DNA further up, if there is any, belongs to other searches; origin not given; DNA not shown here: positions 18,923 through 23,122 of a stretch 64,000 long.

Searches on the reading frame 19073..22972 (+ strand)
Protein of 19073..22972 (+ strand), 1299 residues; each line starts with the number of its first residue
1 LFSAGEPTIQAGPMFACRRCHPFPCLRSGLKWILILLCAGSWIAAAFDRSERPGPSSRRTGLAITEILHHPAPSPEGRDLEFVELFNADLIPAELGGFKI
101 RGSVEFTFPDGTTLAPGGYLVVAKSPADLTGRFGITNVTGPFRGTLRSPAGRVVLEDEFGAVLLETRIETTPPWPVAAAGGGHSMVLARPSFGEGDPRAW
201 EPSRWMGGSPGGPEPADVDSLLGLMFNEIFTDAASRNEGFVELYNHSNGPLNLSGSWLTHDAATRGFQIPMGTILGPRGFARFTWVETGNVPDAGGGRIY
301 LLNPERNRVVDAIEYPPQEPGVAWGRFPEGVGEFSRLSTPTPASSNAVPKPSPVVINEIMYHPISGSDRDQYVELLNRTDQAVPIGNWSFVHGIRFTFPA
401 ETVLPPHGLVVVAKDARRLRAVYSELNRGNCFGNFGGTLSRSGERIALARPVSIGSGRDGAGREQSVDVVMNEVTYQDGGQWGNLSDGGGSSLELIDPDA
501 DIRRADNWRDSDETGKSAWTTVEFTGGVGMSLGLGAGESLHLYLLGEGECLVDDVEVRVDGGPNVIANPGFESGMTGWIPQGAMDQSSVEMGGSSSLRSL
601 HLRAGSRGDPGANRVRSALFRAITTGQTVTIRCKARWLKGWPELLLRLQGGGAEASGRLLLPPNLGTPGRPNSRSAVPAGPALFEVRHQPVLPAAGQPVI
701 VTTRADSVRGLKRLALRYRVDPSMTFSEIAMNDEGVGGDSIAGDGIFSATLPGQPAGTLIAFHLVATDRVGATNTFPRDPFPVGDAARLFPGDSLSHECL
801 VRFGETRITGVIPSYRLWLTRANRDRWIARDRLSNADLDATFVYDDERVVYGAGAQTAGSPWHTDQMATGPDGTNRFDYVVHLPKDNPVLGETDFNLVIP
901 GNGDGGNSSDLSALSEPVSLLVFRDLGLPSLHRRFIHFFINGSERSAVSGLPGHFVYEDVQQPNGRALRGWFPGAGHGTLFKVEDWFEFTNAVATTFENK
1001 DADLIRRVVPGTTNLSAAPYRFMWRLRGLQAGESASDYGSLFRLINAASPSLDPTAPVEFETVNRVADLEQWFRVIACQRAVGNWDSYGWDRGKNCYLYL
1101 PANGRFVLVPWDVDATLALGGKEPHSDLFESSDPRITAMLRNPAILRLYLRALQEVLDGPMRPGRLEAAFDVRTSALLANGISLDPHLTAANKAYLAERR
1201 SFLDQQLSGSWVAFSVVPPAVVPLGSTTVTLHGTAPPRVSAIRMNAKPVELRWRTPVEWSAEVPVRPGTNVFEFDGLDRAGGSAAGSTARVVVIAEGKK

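Call 3: search_protein_families(library=pfam, proteins=[window:19073-22972:+], max_evalue=0.01)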
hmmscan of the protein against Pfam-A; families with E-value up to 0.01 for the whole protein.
window:19073-22972:+ (1299 aa): 2 families
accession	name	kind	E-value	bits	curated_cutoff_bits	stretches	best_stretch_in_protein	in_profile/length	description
PF00932.25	LTD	-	6.9e-37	126.6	34.3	3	350-448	4-94/109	Lamin Tail Domain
PF08757.17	CotH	-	1.3e-14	54.9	23.8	1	908-1173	43-280/322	CotH kinase protein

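Call 4: search_protein_families(library=ncbifam, proteins=[window:19073-22972:+], max_evalue=0.01)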
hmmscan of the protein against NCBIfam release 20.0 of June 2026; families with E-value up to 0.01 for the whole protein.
window:19073-22972:+ (1299 aa): 1 family
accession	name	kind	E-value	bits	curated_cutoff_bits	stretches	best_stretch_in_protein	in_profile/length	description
NF041940.1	choice_anch_X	domain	7.2e-08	32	25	1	729-759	1-31/37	choice-of-anchor X domain-containing protein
